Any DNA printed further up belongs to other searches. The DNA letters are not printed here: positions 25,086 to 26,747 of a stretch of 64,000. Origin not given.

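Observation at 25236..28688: A di-myo-inositol-phosphate (thermoprotective solute) biosynthesis cluster with an adjacent PHP-family phosphatase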

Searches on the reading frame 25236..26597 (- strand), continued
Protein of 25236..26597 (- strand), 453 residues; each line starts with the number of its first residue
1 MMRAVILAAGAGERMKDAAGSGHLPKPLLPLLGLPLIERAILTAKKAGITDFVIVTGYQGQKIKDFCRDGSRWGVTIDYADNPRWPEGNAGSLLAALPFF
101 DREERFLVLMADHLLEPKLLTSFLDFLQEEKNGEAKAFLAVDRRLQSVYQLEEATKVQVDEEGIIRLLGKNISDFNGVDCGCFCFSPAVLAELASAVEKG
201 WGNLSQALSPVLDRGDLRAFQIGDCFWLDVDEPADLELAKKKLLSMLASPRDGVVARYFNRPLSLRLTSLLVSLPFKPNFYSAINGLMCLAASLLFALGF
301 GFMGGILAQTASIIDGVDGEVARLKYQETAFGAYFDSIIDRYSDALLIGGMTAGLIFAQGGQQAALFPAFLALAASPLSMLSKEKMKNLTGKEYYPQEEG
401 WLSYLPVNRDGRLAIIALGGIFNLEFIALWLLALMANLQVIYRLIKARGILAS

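Call 18: search_protein_families(library=pfam, proteins=[L029:9310-9903:+, L049:1424-2257:+, L065:1741-2919:+, L076:9311-10432:+, L032:3805-4719:+, L009:9426-10319:-, L011:9357-10214:-, L006:4046-4846:+], max_evalue=0.01)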
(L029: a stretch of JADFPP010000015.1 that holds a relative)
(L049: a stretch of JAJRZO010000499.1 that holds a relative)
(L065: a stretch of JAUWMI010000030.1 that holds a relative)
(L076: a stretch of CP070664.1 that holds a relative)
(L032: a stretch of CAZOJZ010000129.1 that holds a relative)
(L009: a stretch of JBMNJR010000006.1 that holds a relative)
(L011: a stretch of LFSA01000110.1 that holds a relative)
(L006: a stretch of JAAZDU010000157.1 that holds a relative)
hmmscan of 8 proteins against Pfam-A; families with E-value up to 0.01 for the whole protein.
L029:9310-9903:+ (197 aa): 2 families
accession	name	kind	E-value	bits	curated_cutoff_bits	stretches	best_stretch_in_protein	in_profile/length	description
PF13875.12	DUF4202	-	1.1e-15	58.4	35.1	1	6-153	4-152/183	Domain of unknown function (DUF4202)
PF01966.28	HD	-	5.2e-06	27.2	22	1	31-120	4-90/116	HD domain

L049:1424-2257:+ (277 aa): 2 families
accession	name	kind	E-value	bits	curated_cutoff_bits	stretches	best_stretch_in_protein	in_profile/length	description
PF00459.30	Inositol_P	-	4.6e-24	85.8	27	1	35-270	35-266/271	Inositol monophosphatase family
PF00316.25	FBPase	-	1.9e-08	34.6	34.8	1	6-108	23-127/191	Fructose-1-6-bisphosphatase, N-terminal domain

L065:1741-2919:+ (392 aa): 1 family
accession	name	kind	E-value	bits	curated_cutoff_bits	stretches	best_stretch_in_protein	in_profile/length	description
PF04041.19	Glyco_hydro_130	-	2.6e-31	109.2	26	1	50-386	27-318/320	beta-1,4-mannooligosaccharide phosphorylase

L076:9311-10432:+ (373 aa): 4 families
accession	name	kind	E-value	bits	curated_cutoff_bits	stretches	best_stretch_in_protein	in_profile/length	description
PF00534.26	Glycos_transf_1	-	9.9e-12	45.2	26.4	1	173-345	1-163/172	Glycosyl transferases group 1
PF13692.12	Glyco_trans_1_4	-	5.6e-10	40.1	27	1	189-340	3-142/142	Glycosyl transferases group 1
PF13439.12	Glyco_transf_4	-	3.4e-07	30.9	28.5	1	74-167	72-166/170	Glycosyltransferase Family 4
PF13579.12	Glyco_trans_4_4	-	0.0009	20.1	29.7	1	74-166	71-158/158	Glycosyl transferase 4-like domain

L032:3805-4719:+ (304 aa): 1 family
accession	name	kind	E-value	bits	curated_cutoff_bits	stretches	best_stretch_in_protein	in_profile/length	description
PF00294.29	PfkB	-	1.2e-13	51.6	25.8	1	172-284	175-291/302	pfkB family carbohydrate kinase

L009:9426-10319:- (297 aa): 1 family
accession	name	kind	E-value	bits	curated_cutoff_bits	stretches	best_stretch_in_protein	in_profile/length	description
PF02811.25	PHP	-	6.1e-21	75.9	26.4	1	19-228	1-164/164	PHP domain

L011:9357-10214:- (285 aa): 1 family
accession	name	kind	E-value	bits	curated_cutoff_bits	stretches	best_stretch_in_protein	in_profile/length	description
PF02811.25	PHP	-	5.8e-25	89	26.4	1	8-217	1-164/164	PHP domain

L006:4046-4846:+ (266 aa): 1 family
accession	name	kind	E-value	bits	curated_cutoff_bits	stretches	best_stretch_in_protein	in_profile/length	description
PF02811.25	PHP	-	3e-19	70.4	26.4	1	5-193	1-164/164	PHP domain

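Call 19: search_protein_families(library=ncbifam, proteins=[L029:9310-9903:+, L049:1424-2257:+, L009:9426-10319:-, L011:9357-10214:-, L006:4046-4846:+], max_evalue=0.01)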
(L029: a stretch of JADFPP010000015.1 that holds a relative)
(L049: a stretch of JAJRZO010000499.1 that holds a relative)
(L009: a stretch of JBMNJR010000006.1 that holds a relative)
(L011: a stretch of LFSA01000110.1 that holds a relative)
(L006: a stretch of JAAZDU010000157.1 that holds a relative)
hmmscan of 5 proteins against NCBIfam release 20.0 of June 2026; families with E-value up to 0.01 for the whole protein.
L029:9310-9903:+ (197 aa): 2 families
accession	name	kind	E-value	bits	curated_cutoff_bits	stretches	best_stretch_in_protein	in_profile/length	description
TIGR00277.1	HDIG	domain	5.8e-06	26.1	27.6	1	46-106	25-80/84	HDIG domain-containing metalloprotein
TIGR02692.1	tRNA_CCA_actino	equivalog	0.0043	15.8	438.8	1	46-115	278-342/466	CCA tRNA nucleotidyltransferase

L049:1424-2257:+ (277 aa): 8 families
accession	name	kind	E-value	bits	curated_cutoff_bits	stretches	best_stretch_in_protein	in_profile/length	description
NF009321.0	PRK12676.1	equivalog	3.4e-40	137.8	264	1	13-271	13-263/264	bifunctional fructose-bisphosphatase/inositol-phosphate phosphatase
NF010678.0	PRK14076.1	equivalog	3.9e-22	78.9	493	1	37-270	37-283/570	bifunctional NADP phosphatase/NAD kinase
TIGR02067.1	his_9_HisN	equivalog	2.7e-15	56.6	275.15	1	26-270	20-251/252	histidinol-phosphatase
NF008027.1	PRK10757.1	equivalog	2.2e-09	36.6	332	1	36-235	34-228/267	inositol-1-monophosphatase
NF006780.0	PRK09293.1-4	equivalog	2.3e-07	30.2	358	1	33-115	55-134/343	class 1 fructose-bisphosphatase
NF006779.0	PRK09293.1-3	equivalog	0.00082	18.5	349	1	7-112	26-134/334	class 1 fructose-bisphosphatase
NF006778.0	PRK09293.1-1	equivalog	0.0018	17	368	1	34-99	57-123/335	class 1 fructose-bisphosphatase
NF006782.0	PRK09293.2-3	equivalog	0.007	15.5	457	0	7-100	4-94/280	class 1 fructose-bisphosphatase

L009:9426-10319:- (297 aa): 8 families
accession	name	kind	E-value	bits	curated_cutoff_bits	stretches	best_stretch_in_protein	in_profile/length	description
NF005596.0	PRK07328.1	subfamily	1.5e-41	142.6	202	1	18-291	4-261/269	histidinol-phosphatase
TIGR01856.1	hisJ_fam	subfamily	1e-39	136.8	90.2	1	19-274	2-250/252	histidinol-phosphatase HisJ family protein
NF005235.0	PRK06740.1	equivalog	1.6e-29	103.4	442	1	36-286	64-318/335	histidinol phosphate phosphatase domain-containing protein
NF004086.0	PRK05588.1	equivalog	2.7e-29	102.9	321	1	19-292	3-249/255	histidinol phosphate phosphatase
NF005597.0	PRK07329.1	equivalog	1e-24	87.5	303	1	18-290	4-249/257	hypothetical protein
NF005996.1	PRK08123.1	equivalog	3.9e-23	82.1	133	1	19-273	2-260/262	histidinol-phosphatase HisJ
NF006702.0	PRK09248.1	domain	8.3e-07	28.7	264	1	210-284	143-216/246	PHP domain-containing protein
NF005928.0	PRK07945.1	equivalog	1.1e-05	24.9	250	0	211-267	251-301/337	PHP domain-containing protein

L011:9357-10214:- (285 aa): 8 families
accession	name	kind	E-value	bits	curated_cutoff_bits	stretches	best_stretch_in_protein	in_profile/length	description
NF005596.0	PRK07328.1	subfamily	6.1e-47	160.2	202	1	7-281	4-262/269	histidinol-phosphatase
TIGR01856.1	hisJ_fam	subfamily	2.9e-43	148.4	90.2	1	8-264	2-251/252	histidinol-phosphatase HisJ family protein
NF004086.0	PRK05588.1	equivalog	4.7e-32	112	321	1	8-281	3-250/255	histidinol phosphate phosphatase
NF005235.0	PRK06740.1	equivalog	4e-30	105.4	442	1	26-280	65-324/335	histidinol phosphate phosphatase domain-containing protein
NF005996.1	PRK08123.1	equivalog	1.7e-26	93.1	133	1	8-262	2-260/262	histidinol-phosphatase HisJ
NF005597.0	PRK07329.1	equivalog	6.9e-26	91.4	303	1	7-281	4-251/257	hypothetical protein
NF006702.0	PRK09248.1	domain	2.3e-05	24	264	1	199-274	143-217/246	PHP domain-containing protein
NF005928.0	PRK07945.1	equivalog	0.00023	20.6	250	0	199-256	250-301/337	PHP domain-containing protein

L006:4046-4846:+ (266 aa): 8 families
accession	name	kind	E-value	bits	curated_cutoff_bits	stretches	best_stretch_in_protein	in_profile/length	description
NF005596.0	PRK07328.1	subfamily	1.7e-40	139.2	202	1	3-264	3-268/269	histidinol-phosphatase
TIGR01856.1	hisJ_fam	subfamily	4.8e-40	137.9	90.2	1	5-232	2-243/252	histidinol-phosphatase HisJ family protein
NF005597.0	PRK07329.1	equivalog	3.4e-32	112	303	1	1-258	1-252/257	hypothetical protein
NF004086.0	PRK05588.1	equivalog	4.1e-32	112.2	321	1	5-260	3-252/255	histidinol phosphate phosphatase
NF005235.0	PRK06740.1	equivalog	1.1e-23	84.2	442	1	57-264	123-331/335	histidinol phosphate phosphatase domain-containing protein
NF005996.1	PRK08123.1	equivalog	3.3e-21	75.7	133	1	5-235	2-257/262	histidinol-phosphatase HisJ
NF006702.0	PRK09248.1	domain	2.2e-18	66.6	264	1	4-250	5-217/246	PHP domain-containing protein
NF006251.0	PRK08392.1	equivalog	3.1e-10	39.9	212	1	5-248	3-205/216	hypothetical protein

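Call 39: find_encoding_contigs(protein=P0006, flank=5000, max_places=1)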
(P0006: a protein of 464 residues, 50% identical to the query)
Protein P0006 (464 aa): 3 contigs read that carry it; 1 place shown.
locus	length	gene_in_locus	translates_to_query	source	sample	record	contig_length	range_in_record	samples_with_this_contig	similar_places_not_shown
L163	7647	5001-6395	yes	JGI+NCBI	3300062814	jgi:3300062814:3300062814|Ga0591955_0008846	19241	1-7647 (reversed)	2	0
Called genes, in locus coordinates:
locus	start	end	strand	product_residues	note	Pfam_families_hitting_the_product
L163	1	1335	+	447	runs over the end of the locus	PF02878:PGM_PMM_I, PF02879:PGM_PMM_II, PF02880:PGM_PMM_III, PF00408:PGM_PMM_IV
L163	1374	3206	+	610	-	PF13522:GATase_6, PF13537:GATase_7, PF01380:SIS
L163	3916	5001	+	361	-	PF01658:Inos-1-P_synth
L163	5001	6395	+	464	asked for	PF00483:NTP_transferase, PF12804:NTP_transf_3, PF01066:CDP-OH_P_transf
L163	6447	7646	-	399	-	PF07670:Gate, PF07664:FeoB_C, PF07670:Gate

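Call 40: find_encoding_contigs(protein=P0007, flank=5000, max_places=1)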
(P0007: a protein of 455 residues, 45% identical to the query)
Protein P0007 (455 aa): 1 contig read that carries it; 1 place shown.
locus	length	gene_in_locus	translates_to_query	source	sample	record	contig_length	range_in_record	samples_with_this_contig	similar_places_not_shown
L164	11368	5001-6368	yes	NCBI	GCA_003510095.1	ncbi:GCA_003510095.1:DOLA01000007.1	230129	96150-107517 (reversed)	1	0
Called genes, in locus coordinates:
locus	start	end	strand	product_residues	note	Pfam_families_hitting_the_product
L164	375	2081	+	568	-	PF02203:TarH, PF12729:4HB_MCP_1, PF00672:HAMP (faint), PF00015:MCPsignal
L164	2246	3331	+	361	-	PF12797:Fer4_2 (faint), PF04015:DUF362, PF12838:Fer4_7, PF13187:Fer4_9 (weak), PF13237:Fer4_10, PF14697:Fer4_21 (weak), PF00037:Fer4 (weak), PF12837:Fer4_6 (weak), +2 more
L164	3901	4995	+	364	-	PF01658:Inos-1-P_synth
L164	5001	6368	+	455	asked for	PF00483:NTP_transferase, PF12804:NTP_transf_3, PF01066:CDP-OH_P_transf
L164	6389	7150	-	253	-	PF01135:PCMT, PF08704:GCD14, PF13847:Methyltransf_31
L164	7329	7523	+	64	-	PF02597:ThiS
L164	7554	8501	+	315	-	PF22082:TtuA_LIM_N (weak), PF01171:ATP_bind_3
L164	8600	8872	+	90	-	PF12732:YtxH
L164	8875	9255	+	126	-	-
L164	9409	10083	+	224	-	PF01255:Prenyltransf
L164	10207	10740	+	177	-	PF04367:DUF502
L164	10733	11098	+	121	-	-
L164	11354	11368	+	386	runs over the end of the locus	PF09992:NAGPA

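Call 41: find_encoding_contigs(protein=P0012, flank=5000, max_places=1)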
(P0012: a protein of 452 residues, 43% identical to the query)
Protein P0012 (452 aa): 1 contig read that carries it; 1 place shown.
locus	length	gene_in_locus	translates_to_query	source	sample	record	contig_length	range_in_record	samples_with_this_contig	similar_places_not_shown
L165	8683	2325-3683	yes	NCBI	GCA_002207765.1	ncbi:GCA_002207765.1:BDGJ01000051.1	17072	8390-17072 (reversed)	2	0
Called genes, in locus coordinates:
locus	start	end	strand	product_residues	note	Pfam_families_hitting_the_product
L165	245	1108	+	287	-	PF02811:PHP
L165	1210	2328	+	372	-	PF01658:Inos-1-P_synth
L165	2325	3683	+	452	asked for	PF00483:NTP_transferase, PF12804:NTP_transf_3, PF01066:CDP-OH_P_transf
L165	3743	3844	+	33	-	-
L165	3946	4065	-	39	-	-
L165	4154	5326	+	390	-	PF13439:Glyco_transf_4, PF13579:Glyco_trans_4_4, PF20706:GT4-conflict (weak), PF00534:Glycos_transf_1, PF13692:Glyco_trans_1_4, PF13524:Glyco_trans_1_2 (weak)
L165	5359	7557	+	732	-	PF14742:GDE_N_bis, PF22422:MGH1-like_GH, PF06202:GDE_C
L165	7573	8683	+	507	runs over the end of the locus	PF00982:Glyco_transf_20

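Call 59: find_encoding_contigs(protein=P0003, flank=4000, max_places=1)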
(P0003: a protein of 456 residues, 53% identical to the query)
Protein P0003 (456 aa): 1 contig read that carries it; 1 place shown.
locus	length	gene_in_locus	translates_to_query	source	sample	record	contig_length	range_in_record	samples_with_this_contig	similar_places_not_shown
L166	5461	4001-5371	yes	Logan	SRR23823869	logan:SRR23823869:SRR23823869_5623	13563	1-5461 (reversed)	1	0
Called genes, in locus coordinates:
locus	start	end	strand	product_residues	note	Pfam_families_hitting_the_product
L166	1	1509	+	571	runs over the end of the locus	PF02730:AFOR_N, PF01314:AFOR_C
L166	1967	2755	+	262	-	PF02811:PHP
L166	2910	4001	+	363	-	PF01658:Inos-1-P_synth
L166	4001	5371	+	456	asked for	PF00483:NTP_transferase, PF12804:NTP_transf_3, PF01066:CDP-OH_P_transf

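Call 60: find_encoding_contigs(protein=P0019, flank=4000, max_places=1)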
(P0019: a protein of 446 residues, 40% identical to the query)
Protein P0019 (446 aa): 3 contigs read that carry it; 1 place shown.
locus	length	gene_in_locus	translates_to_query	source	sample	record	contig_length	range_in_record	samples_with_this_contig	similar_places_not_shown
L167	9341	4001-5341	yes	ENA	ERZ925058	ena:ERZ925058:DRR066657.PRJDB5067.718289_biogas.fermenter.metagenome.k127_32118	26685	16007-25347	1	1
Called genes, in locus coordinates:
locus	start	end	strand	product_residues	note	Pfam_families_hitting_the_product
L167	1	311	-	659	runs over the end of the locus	PF00009:GTP_EFTU, PF22042:EF-G_D2 (weak), PF14492:EFG_III (weak), PF03764:EFG_IV, PF00679:EFG_C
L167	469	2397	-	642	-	PF00724:Oxidored_FMN, PF07992:Pyr_redox_2, PF01134:GIDA (weak), PF03486:HI0933_like (weak), PF07992:Pyr_redox_2, PF12831:FAD_oxidored, PF13450:NAD_binding_8, PF00070:Pyr_redox, +4 more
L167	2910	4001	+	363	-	PF01658:Inos-1-P_synth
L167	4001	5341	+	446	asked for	PF00483:NTP_transferase, PF12804:NTP_transf_3, PF01066:CDP-OH_P_transf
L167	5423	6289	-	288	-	PF02811:PHP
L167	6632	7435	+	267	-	-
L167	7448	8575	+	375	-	PF00158:Sigma54_activat (faint), PF00004:AAA, PF07728:AAA_5, PF13401:AAA_22 (weak)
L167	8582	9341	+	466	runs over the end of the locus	PF13203:DUF2201_N, PF09967:DUF2201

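Call 61: find_encoding_contigs(protein=P0020, flank=4000, max_places=1)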
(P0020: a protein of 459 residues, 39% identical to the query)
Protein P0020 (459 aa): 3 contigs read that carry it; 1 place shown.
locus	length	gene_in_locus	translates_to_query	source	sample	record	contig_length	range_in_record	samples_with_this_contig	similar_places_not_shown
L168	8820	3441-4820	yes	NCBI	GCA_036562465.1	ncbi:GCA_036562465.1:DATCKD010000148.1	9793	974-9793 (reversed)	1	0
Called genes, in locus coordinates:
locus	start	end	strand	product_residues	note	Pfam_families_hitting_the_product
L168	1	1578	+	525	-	PF00118:Cpn60_TCP1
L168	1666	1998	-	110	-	-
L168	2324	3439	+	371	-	PF01658:Inos-1-P_synth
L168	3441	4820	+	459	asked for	PF00483:NTP_transferase, PF12804:NTP_transf_3, PF01066:CDP-OH_P_transf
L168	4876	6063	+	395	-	PF07690:MFS_1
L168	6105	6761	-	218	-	PF09580:Spore_YhcN_YlaJ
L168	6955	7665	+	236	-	PF01520:Amidase_3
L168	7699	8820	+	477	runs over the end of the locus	PF17125:Methyltr_RsmF_N, PF01189:Methyltr_RsmB-F, PF01728:FtsJ (weak), PF17126:RsmF_methylt_CI, PF13636:Methyltranf_PUA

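Call 62: find_encoding_contigs(protein=P0009, flank=4000, max_places=1)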
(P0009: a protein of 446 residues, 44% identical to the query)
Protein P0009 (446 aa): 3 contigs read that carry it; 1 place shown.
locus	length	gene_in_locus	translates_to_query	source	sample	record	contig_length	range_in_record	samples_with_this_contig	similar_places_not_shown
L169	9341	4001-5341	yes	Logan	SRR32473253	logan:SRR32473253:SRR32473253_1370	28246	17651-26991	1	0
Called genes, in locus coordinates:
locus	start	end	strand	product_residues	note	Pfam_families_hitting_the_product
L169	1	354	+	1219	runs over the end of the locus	PF00580:UvrD-helicase, PF13245:AAA_19, PF13361:UvrD_C, PF13538:UvrD_C_2 (faint), PF12705:PDDEXK_1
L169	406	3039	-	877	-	PF08335:GlnD_UR_UTase, PF01966:HD, PF01842:ACT (faint), PF24931:ACT_ACR9_3rd (weak)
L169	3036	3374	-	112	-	PF00543:P-II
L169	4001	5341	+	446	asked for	PF00483:NTP_transferase, PF12804:NTP_transf_3, PF01066:CDP-OH_P_transf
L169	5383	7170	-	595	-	PF00072:Response_reg, PF13426:PAS_9, PF00989:PAS, PF08448:PAS_4, PF13426:PAS_9, PF08447:PAS_3, PF13487:HD_5, PF01966:HD, +3 more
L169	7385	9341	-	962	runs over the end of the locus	PF00989:PAS, PF13426:PAS_9, PF08447:PAS_3, PF00989:PAS, PF08448:PAS_4, PF08447:PAS_3, PF13426:PAS_9, PF01590:GAF, +7 more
